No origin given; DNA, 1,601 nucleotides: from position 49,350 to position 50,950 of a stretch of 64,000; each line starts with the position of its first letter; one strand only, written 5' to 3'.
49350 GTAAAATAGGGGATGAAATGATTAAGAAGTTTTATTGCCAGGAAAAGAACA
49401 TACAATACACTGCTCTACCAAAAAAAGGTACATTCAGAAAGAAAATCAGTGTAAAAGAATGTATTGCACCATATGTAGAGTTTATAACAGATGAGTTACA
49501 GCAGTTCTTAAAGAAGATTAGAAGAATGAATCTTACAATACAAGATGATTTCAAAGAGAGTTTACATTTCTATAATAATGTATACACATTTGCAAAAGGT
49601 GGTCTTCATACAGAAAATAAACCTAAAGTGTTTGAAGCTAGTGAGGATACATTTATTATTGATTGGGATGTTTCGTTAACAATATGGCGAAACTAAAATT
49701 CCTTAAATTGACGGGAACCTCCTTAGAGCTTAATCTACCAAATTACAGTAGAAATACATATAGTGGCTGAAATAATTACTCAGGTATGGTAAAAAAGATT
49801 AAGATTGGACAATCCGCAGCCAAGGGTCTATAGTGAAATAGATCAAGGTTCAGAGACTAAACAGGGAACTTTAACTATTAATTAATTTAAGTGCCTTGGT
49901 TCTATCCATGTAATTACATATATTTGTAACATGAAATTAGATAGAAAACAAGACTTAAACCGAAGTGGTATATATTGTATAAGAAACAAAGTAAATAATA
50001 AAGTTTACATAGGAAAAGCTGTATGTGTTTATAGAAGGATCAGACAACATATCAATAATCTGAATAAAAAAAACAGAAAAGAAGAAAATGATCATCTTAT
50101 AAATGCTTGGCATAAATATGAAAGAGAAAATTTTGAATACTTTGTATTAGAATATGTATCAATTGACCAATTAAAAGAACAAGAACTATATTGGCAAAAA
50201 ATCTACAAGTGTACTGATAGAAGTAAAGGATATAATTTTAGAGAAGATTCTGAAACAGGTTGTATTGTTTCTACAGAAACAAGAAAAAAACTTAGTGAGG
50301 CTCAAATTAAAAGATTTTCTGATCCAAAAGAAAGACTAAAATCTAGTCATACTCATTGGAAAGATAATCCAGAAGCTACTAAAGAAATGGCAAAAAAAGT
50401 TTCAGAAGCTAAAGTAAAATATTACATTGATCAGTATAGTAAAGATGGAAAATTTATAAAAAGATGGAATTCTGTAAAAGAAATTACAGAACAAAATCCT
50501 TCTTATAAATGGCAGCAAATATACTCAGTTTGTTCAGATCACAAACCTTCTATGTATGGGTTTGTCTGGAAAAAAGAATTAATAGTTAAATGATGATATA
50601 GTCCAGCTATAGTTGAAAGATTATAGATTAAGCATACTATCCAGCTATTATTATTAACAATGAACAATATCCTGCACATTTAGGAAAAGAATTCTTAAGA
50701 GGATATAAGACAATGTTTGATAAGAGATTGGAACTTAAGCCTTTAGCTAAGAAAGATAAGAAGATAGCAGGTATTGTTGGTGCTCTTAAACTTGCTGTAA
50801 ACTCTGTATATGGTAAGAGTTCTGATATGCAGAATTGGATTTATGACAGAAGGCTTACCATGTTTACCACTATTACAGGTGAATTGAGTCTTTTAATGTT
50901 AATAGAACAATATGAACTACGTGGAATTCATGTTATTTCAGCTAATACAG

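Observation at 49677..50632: Group I intron with GIY-YIG homing endonuclease splitting family B DNA polymerase exactly within motif A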

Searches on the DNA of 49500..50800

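Call 4: search_rna_families(source=window, start=49500, end=50800, threshold=evalue, max_evalue=10, show_alignments=5)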
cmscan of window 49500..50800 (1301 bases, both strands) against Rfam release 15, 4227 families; matches with E-value up to 10: 8.
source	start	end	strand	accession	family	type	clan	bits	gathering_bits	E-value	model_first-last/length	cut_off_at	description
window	49696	49869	+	RF00028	Intron_gpI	Intron;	-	42.6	50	3.3e-09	47-158/253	no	Group I catalytic intron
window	49886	49959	-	RF03497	MIR5038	Gene; miRNA;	-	23.4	70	0.1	1-75/75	no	MIR5038 microRNA precursor family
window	50692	50762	+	RF01164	SNORD107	Gene; snRNA; snoRNA; CD-box;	-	19.6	50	1.4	1-74/74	no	Small nucleolar RNA SNORD107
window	50278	50357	-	RF00314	snoZ182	Gene; snRNA; snoRNA; CD-box;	-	17.4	80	5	1-92/92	no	Small nucleolar RNA Z182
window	50526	50609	-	RF00611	SNORD111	Gene; snRNA; snoRNA; CD-box;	-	17.2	46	8.9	1-89/89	no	Small nucleolar RNA SNORD111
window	50591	50623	+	RF00028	Intron_gpI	Intron;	-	16.4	50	0.23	219-251/253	no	Group I catalytic intron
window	49886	49959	+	RF03497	MIR5038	Gene; miRNA;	-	16.3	70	8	1-75/75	no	MIR5038 microRNA precursor family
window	49549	49595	-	RF00791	mir-357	Gene; miRNA;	-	15.7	49.4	6.3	9-65/72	no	mir-357 microRNA precursor family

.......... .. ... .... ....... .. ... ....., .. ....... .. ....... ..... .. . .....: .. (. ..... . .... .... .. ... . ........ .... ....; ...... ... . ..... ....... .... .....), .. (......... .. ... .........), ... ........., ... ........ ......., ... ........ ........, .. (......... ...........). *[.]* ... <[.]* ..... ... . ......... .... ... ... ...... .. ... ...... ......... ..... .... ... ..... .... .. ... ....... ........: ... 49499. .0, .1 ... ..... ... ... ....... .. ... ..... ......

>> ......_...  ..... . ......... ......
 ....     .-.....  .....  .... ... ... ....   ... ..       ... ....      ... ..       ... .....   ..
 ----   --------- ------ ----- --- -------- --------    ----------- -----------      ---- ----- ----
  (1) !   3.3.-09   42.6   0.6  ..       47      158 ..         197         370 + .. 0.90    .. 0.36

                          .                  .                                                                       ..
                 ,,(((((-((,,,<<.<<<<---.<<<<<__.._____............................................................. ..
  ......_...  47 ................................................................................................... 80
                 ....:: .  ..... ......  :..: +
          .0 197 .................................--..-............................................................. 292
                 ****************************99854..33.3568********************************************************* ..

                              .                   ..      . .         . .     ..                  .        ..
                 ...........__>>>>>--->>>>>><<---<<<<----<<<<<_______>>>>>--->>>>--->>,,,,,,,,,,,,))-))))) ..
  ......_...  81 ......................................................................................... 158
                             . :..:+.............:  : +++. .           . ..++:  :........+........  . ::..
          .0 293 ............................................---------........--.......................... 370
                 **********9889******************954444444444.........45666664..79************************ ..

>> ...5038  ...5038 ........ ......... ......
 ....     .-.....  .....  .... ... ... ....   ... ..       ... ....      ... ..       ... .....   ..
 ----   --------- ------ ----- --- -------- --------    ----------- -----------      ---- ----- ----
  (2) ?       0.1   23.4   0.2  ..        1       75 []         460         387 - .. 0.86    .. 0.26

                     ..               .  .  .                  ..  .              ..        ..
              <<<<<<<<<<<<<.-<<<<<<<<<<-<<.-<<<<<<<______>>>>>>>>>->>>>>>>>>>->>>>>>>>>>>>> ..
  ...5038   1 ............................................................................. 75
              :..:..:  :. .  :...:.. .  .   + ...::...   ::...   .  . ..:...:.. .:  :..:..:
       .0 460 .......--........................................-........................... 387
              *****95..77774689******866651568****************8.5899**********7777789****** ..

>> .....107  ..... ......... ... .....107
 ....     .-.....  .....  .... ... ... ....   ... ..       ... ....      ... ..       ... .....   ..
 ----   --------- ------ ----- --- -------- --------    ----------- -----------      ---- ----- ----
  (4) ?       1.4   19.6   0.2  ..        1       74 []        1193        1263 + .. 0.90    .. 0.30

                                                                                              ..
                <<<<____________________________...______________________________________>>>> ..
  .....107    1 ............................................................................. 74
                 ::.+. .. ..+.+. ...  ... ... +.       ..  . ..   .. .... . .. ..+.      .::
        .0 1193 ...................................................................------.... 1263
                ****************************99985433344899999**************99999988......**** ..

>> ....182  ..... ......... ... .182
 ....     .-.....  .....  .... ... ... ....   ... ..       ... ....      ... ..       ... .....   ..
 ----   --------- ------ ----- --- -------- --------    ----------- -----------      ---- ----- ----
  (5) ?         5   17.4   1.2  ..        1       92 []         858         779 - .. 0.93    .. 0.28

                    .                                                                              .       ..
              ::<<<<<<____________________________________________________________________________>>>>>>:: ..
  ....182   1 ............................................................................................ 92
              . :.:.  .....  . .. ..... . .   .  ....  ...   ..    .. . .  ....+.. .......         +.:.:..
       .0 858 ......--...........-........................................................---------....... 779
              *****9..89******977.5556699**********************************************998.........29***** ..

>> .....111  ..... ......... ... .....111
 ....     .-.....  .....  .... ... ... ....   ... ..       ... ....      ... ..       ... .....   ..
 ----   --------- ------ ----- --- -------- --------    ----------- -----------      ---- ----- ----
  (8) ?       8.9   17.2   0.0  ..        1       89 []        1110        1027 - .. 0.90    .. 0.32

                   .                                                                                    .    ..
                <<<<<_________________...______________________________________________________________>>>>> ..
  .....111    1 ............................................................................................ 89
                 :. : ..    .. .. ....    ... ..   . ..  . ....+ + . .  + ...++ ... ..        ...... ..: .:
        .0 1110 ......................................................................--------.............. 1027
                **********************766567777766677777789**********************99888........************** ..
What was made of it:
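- Closest known: Tetrahymena-type group I core consensus. Same: The window's P, Q, R and S strings are almost the classical consensus, and RF00028 aligns them (call 4).
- Checked: The Rfam Intron_gpI partial hit has E 3.3e-9 on a 1.3-kb scan (call 4).
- RF00028 hits at 49696-49869 (42.6 bits, E 3.3e-9, P3-P7) and 50591-50623 (16.4 bits) (call 4). The Rfam score for the window copy is sub-threshold (call 4).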
